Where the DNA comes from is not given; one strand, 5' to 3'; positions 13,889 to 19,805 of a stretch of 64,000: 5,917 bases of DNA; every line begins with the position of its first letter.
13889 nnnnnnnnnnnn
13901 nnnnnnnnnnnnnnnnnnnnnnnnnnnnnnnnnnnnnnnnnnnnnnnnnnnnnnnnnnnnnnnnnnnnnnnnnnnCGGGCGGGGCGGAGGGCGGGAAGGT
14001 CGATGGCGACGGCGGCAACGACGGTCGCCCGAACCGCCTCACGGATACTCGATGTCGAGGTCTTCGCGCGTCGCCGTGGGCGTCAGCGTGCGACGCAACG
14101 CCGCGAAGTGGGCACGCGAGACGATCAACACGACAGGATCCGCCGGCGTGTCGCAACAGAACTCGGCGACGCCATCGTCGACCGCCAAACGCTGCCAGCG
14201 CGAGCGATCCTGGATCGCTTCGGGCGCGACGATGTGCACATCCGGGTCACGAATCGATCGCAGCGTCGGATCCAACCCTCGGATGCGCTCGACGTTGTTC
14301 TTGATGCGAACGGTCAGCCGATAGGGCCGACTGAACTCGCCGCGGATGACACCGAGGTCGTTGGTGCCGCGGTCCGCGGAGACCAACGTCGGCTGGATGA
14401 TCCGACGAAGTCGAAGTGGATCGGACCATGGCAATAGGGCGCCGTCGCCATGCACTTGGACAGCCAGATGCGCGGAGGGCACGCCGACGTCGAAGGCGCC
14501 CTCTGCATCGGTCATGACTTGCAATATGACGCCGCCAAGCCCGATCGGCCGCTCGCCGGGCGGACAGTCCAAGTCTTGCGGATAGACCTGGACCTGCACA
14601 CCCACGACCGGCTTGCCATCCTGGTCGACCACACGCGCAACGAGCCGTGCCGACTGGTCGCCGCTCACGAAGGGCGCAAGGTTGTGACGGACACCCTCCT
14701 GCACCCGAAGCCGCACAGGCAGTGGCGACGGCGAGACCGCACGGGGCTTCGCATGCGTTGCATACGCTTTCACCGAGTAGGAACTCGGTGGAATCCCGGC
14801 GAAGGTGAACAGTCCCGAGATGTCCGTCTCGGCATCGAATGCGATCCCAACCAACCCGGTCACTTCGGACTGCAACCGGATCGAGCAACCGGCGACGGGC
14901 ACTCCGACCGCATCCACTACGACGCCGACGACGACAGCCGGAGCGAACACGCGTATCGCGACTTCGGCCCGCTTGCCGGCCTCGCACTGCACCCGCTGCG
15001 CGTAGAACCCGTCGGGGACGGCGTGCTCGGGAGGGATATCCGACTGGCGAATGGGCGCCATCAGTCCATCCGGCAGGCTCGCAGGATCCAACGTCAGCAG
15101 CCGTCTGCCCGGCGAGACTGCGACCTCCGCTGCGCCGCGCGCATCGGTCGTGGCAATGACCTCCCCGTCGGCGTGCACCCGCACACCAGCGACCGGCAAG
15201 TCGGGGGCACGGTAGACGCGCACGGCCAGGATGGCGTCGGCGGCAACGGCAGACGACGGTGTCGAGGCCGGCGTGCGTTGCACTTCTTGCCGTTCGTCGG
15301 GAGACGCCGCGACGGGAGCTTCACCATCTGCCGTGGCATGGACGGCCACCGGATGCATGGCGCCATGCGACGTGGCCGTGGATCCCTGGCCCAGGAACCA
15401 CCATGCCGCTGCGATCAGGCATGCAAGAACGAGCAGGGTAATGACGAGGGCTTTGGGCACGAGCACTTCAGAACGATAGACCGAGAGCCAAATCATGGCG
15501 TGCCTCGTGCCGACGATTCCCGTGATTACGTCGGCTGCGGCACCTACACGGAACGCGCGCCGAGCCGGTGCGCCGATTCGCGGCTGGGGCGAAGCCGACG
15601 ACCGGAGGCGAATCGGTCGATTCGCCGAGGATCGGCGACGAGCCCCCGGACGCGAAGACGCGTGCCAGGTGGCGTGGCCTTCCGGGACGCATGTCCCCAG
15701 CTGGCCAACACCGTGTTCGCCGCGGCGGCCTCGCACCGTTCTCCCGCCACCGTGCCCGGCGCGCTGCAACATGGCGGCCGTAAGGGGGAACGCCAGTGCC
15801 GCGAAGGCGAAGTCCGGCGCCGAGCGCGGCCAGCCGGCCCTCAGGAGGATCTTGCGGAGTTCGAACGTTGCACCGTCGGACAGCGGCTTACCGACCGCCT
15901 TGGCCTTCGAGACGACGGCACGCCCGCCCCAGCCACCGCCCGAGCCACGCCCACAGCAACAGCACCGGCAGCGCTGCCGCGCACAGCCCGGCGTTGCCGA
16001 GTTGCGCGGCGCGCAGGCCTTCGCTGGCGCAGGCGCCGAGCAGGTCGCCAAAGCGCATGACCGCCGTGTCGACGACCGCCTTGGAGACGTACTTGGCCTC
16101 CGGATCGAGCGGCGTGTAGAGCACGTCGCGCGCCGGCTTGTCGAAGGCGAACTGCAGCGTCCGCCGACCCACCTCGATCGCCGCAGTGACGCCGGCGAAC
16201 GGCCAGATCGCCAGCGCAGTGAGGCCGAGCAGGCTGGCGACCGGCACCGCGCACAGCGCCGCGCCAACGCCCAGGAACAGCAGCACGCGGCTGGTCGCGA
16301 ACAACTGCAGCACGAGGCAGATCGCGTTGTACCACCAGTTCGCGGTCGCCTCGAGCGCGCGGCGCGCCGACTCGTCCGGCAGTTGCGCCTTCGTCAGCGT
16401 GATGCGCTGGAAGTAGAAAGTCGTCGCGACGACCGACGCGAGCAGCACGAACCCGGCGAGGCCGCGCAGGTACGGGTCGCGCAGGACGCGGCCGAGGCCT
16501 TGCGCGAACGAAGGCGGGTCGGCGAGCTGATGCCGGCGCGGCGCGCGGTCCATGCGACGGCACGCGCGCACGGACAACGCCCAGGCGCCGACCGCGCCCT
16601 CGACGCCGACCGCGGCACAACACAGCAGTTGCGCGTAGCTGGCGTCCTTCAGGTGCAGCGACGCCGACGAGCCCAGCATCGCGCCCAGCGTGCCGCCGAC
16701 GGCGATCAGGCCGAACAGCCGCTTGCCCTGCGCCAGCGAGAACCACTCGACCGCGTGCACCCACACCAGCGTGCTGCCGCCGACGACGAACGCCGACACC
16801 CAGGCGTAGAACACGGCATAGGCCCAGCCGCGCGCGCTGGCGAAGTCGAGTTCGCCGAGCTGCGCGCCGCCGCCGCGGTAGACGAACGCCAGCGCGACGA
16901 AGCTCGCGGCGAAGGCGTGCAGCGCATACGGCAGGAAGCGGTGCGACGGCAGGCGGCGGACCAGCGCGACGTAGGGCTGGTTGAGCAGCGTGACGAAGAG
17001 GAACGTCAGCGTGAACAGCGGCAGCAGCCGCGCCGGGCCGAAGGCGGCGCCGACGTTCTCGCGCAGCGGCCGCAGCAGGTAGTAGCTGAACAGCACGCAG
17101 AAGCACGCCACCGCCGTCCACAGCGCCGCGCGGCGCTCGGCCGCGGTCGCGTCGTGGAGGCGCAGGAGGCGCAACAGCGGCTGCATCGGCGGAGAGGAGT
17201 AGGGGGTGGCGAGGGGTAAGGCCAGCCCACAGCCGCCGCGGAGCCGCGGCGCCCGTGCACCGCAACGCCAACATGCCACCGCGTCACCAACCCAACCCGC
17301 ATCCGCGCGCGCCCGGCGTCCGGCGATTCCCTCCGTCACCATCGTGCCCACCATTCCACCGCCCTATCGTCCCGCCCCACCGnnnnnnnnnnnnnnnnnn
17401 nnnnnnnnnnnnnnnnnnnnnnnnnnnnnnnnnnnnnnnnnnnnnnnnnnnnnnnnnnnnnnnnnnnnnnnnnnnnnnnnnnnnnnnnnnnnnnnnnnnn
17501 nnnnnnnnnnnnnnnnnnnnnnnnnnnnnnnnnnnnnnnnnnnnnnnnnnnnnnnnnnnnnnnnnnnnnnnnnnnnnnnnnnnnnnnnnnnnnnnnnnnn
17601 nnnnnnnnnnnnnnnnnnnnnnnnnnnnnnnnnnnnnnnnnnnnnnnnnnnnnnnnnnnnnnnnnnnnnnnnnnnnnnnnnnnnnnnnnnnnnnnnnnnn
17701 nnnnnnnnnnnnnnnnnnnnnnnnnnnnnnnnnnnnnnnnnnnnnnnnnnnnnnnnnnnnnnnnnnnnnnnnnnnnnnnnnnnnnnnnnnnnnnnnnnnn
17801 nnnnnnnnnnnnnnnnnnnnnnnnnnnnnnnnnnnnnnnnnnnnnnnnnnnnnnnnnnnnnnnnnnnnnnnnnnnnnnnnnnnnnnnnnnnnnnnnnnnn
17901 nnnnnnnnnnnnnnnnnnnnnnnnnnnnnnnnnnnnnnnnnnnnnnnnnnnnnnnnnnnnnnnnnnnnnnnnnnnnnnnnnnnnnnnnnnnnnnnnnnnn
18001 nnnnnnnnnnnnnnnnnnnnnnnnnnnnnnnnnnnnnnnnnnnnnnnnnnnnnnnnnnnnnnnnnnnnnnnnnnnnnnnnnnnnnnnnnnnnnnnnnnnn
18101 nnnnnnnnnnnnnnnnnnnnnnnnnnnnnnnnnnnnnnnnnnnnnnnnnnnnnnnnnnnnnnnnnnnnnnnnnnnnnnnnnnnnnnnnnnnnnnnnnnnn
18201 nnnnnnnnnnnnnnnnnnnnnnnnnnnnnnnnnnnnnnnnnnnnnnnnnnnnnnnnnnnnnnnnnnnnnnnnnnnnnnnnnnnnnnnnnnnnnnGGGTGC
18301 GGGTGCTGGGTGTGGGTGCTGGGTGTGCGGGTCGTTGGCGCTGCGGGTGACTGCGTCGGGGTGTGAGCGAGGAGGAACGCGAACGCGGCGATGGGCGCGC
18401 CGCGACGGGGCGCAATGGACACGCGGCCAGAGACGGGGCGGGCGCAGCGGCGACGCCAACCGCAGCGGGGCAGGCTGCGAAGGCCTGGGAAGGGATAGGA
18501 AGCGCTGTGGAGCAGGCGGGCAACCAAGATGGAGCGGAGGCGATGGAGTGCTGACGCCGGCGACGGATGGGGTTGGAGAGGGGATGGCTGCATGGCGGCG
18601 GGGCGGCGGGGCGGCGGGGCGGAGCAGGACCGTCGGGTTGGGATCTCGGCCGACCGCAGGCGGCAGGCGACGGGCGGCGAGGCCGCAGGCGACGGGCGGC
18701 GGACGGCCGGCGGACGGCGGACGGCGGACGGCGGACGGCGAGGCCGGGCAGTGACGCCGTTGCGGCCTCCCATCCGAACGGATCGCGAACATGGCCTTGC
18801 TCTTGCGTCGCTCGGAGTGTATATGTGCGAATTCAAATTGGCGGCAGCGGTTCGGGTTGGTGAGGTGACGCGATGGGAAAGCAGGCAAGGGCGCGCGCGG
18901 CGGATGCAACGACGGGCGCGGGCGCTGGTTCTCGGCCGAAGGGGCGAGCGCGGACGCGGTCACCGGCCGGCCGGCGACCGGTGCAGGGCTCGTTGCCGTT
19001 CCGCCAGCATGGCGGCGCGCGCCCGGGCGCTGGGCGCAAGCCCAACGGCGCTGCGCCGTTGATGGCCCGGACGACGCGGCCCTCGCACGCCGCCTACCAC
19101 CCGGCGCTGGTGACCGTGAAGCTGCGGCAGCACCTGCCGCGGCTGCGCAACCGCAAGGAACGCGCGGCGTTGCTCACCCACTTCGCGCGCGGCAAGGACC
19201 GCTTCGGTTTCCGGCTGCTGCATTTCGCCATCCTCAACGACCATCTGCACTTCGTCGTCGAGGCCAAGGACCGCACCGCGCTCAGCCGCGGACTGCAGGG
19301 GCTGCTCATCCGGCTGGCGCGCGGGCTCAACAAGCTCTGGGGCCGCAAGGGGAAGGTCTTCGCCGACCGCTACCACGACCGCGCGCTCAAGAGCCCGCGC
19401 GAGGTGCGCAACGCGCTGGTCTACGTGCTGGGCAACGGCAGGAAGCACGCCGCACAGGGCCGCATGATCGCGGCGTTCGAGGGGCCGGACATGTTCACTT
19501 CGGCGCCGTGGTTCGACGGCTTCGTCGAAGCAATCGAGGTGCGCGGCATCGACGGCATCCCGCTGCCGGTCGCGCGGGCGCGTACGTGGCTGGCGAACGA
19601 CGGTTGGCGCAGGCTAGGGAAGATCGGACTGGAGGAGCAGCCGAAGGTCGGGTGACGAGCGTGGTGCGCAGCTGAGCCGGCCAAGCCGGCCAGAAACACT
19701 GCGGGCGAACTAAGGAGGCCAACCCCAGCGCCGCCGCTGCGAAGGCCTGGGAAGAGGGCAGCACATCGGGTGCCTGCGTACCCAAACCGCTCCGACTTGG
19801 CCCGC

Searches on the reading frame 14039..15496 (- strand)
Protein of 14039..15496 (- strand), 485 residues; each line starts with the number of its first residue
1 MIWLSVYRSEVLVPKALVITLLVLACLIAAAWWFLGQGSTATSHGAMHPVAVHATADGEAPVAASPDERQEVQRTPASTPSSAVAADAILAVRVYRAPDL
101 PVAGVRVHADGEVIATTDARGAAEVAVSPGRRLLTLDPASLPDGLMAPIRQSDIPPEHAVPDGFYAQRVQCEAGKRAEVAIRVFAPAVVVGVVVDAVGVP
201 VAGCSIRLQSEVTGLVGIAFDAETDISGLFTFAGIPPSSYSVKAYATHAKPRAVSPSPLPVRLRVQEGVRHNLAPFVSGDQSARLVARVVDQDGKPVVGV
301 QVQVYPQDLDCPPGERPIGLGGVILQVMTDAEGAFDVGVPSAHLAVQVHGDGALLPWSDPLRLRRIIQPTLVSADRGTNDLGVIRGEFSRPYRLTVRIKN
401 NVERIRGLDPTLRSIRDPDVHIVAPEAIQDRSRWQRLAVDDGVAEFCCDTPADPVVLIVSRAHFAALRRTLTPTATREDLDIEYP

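Call 53: find_encoding_contigs(protein=window:14039-15496:-, flank=4000, max_places=10)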
Protein window:14039-15496:- (485 aa): 20 contigs read that carry it; 10 places shown.
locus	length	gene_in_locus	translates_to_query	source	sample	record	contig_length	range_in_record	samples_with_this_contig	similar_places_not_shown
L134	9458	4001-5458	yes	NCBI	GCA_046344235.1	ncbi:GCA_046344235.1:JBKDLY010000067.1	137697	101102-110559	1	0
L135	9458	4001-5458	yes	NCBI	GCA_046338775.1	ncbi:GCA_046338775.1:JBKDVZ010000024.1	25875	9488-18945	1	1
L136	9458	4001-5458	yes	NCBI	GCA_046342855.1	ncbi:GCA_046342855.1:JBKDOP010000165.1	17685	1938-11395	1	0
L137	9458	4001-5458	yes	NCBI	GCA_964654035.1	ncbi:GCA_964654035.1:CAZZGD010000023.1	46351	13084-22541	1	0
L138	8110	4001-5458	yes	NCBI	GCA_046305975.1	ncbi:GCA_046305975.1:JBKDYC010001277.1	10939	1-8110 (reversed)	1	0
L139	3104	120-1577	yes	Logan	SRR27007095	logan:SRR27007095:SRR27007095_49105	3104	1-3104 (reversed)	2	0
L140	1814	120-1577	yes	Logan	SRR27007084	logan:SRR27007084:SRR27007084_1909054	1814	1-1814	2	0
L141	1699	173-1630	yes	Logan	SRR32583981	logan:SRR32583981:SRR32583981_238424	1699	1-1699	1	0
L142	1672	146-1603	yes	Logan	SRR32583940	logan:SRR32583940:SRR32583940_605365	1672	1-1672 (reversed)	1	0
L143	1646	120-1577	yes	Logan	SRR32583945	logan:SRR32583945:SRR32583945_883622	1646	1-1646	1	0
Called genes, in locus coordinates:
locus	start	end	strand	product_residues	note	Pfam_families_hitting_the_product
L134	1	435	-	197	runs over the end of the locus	-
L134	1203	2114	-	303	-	PF00892:EamA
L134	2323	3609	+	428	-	PF03219:TLC (faint)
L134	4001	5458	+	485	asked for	PF13620:CarboxypepD_reg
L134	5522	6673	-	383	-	PF22020:RlmL_1st, PF02926:THUMP, PF01170:UPF0020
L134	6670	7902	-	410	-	PF01512:Complex1_51K, PF10589:NADH_4Fe-4S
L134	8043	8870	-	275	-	PF00520:Ion_trans, PF07885:Ion_trans_2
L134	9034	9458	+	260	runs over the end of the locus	-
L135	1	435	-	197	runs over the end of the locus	-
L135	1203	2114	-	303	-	PF00892:EamA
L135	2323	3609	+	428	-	PF03219:TLC (faint)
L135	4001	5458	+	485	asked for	PF13620:CarboxypepD_reg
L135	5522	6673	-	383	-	PF22020:RlmL_1st, PF02926:THUMP, PF01170:UPF0020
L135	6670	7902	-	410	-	PF01512:Complex1_51K, PF10589:NADH_4Fe-4S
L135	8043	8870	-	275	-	PF00520:Ion_trans, PF07885:Ion_trans_2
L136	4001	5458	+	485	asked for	PF13620:CarboxypepD_reg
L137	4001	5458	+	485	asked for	PF13620:CarboxypepD_reg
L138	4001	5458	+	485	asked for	PF13620:CarboxypepD_reg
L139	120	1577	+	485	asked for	PF13620:CarboxypepD_reg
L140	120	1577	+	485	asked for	PF13620:CarboxypepD_reg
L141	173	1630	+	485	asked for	PF13620:CarboxypepD_reg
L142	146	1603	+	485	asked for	PF13620:CarboxypepD_reg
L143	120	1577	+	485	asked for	PF13620:CarboxypepD_reg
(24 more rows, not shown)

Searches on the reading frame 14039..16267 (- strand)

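Call 16: search_protein_families(library=pfam, proteins=[window:14039-16267:-], max_evalue=0.01)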
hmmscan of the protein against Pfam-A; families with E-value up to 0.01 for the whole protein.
window:14039-16267:- (742 aa): 2 families
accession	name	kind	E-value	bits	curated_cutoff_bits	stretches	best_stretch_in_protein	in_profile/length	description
PF13620.12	CarboxypepD_reg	-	2.8e-17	63.3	32.3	2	446-512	2-65/82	Carboxypeptidase regulatory-like domain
PF02369.22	Big_1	-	0.00039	20.9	34.9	0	536-561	15-40/93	Bacterial Ig-like domain (group 1)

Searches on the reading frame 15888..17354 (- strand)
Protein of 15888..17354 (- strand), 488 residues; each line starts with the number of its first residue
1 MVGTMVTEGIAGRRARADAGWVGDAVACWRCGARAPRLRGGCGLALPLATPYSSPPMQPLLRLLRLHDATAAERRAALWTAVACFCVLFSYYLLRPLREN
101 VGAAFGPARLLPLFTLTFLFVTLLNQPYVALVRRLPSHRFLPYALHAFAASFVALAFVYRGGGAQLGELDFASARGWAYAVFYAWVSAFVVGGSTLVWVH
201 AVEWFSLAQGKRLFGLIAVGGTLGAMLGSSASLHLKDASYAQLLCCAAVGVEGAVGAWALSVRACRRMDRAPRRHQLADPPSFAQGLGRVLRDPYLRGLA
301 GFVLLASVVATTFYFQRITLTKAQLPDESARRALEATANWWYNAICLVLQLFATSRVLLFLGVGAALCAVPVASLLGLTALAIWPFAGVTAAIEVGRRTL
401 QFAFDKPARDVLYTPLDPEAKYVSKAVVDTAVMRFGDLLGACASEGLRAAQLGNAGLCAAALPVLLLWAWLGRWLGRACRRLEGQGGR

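Call 16: search_protein_families(library=pfam, proteins=[window:15888-17354:-], max_evalue=0.01)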
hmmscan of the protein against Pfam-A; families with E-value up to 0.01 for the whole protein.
window:15888-17354:- (488 aa): 1 family
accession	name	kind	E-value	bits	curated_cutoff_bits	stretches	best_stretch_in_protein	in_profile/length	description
PF03219.20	TLC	-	2e-07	30.6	21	1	338-448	348-456/491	TLC ATP/ADP transporter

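Call 52: find_encoding_contigs(protein=window:15888-17354:-, flank=4000, max_places=10)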
Protein window:15888-17354:- (488 aa): no gene with exactly this product is on record in the collection.
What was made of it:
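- Tried and rejected: The guessed start gave "not on record" (call 52).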

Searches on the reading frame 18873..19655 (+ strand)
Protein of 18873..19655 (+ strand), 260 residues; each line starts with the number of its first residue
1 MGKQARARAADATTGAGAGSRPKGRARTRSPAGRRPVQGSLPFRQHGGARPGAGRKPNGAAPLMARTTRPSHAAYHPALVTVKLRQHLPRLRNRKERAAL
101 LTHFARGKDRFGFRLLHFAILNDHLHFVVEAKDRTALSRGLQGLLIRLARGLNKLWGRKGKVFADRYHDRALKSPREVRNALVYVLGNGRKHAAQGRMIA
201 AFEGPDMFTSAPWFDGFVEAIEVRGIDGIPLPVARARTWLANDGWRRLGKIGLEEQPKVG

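Call 50: search_protein_families(library=pfam, proteins=[window:18873-19655:+], max_evalue=0.01)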
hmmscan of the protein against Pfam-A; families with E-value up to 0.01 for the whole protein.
window:18873-19655:+ (260 aa): 1 family
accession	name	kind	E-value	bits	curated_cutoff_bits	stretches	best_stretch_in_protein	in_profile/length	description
PF01797.21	Y1_Tnp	-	0.00023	21.7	23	1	82-167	13-101/121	Transposase IS200 like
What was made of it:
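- The window encodes a Y1/IS200-like protein at 18873-19655 (Pfam Y1_Tnp, E = 2e-4, just below the curated cut-off; call 50).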
